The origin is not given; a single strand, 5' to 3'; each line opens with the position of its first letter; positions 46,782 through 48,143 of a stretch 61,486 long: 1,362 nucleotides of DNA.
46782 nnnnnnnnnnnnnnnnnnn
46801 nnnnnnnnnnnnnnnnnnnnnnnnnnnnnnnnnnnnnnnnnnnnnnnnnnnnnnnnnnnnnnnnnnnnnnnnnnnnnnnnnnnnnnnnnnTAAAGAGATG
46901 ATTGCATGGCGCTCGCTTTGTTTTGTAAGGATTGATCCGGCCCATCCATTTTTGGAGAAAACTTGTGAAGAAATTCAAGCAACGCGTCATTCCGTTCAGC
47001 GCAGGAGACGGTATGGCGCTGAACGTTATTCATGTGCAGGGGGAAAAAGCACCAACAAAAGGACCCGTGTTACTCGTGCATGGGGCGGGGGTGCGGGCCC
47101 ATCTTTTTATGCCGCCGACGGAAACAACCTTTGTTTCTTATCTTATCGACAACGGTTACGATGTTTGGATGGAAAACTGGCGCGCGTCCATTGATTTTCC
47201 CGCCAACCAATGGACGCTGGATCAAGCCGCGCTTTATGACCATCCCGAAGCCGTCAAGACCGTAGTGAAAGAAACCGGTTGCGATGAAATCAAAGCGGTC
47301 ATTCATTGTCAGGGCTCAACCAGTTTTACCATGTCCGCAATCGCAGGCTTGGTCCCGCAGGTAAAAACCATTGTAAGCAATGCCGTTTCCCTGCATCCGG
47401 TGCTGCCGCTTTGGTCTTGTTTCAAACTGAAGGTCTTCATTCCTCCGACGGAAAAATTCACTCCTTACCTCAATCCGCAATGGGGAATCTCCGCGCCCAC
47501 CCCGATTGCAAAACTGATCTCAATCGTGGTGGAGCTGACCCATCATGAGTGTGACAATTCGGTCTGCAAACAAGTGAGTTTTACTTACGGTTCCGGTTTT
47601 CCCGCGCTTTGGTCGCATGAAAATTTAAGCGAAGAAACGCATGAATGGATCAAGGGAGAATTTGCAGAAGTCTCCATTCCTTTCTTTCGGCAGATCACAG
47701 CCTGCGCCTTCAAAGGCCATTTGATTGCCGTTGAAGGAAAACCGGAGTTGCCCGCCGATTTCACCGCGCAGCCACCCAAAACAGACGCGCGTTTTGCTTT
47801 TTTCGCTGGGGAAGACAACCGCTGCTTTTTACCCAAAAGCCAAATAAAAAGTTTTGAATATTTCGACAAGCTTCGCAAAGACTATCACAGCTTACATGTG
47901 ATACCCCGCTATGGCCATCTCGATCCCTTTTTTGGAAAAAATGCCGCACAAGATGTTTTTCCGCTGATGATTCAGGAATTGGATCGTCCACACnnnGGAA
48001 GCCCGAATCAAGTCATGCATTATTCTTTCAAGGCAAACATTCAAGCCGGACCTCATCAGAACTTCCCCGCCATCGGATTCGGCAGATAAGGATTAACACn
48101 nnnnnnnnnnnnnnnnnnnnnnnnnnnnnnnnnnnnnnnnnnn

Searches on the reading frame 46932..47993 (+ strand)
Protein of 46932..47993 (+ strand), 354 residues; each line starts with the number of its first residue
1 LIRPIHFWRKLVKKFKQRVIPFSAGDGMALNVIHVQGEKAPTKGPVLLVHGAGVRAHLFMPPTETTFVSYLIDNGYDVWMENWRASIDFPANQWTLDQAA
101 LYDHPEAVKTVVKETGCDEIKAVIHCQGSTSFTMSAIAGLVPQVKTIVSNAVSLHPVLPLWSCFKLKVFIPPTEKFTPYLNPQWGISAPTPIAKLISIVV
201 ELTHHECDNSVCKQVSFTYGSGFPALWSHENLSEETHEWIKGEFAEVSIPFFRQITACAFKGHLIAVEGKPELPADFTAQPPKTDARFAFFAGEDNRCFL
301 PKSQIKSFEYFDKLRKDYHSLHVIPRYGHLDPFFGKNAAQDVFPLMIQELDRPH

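Call 4: search_protein_families(library=pfam, proteins=[window:46932-47993:+], max_evalue=0.1)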
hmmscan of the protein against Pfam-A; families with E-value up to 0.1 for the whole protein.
window:46932-47993:+ (354 aa): 1 family
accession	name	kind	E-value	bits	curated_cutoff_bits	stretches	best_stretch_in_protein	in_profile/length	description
PF00561.26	Abhydrolase_1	-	0.00018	21.7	25.8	1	45-154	2-103/245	alpha/beta hydrolase fold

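Call 5: search_protein_families(library=ncbifam, proteins=[window:46932-47993:+], max_evalue=1)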
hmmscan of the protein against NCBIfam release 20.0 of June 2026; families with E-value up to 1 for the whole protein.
window:46932-47993:+ (354 aa): 4 families
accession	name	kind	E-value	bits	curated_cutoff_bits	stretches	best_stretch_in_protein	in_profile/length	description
TIGR01838.1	PHA_synth_I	subfamily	0.00049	18.7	622.65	1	64-141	209-284/532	class I poly(R)-hydroxyalkanoic acid synthase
TIGR01836.1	PHA_synth_III_C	subfamily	0.0012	18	365.3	1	38-135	57-153/350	class III poly(R)-hydroxyalkanoic acid synthase subunit PhaC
TIGR01839.1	PHA_synth_II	subfamily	0.024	12.7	855.4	1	45-142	217-310/560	class II poly(R)-hydroxyalkanoic acid synthase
NF052286.1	ecto_TF_EhuR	exception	0.038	12.5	480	1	100-167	137-205/458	MocR-like ectoine utilization transcription factor EhuR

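Call 36: search_protein_families(library=padloc, proteins=[window:46932-47993:+], max_evalue=0.01)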
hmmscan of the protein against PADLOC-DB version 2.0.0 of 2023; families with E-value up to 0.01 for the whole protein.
window:46932-47993:+ (354 aa): 0 families

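Call 41: search_solved_structures(query=window:46932-47993:+, max_evalue=1, show_alignments=1)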
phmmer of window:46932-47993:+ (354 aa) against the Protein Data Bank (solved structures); distinct sequences matched with E-value up to 1: 4.
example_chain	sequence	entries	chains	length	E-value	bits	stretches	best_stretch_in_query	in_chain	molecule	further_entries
1hlg_A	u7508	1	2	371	1.3e-05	27.6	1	46-149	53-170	LIPASE, GASTRIC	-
1k8q_A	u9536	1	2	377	3e-05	26.3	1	48-148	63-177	Triacylglycerol lipase, gastric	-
6v7n_A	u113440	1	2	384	0.00038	22.7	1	42-158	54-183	Lysosomal acid lipase/cholesteryl ester hydrolase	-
2l6n_A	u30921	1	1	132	0.0098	18.1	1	10-96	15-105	uncharacterized protein YP_001092504.1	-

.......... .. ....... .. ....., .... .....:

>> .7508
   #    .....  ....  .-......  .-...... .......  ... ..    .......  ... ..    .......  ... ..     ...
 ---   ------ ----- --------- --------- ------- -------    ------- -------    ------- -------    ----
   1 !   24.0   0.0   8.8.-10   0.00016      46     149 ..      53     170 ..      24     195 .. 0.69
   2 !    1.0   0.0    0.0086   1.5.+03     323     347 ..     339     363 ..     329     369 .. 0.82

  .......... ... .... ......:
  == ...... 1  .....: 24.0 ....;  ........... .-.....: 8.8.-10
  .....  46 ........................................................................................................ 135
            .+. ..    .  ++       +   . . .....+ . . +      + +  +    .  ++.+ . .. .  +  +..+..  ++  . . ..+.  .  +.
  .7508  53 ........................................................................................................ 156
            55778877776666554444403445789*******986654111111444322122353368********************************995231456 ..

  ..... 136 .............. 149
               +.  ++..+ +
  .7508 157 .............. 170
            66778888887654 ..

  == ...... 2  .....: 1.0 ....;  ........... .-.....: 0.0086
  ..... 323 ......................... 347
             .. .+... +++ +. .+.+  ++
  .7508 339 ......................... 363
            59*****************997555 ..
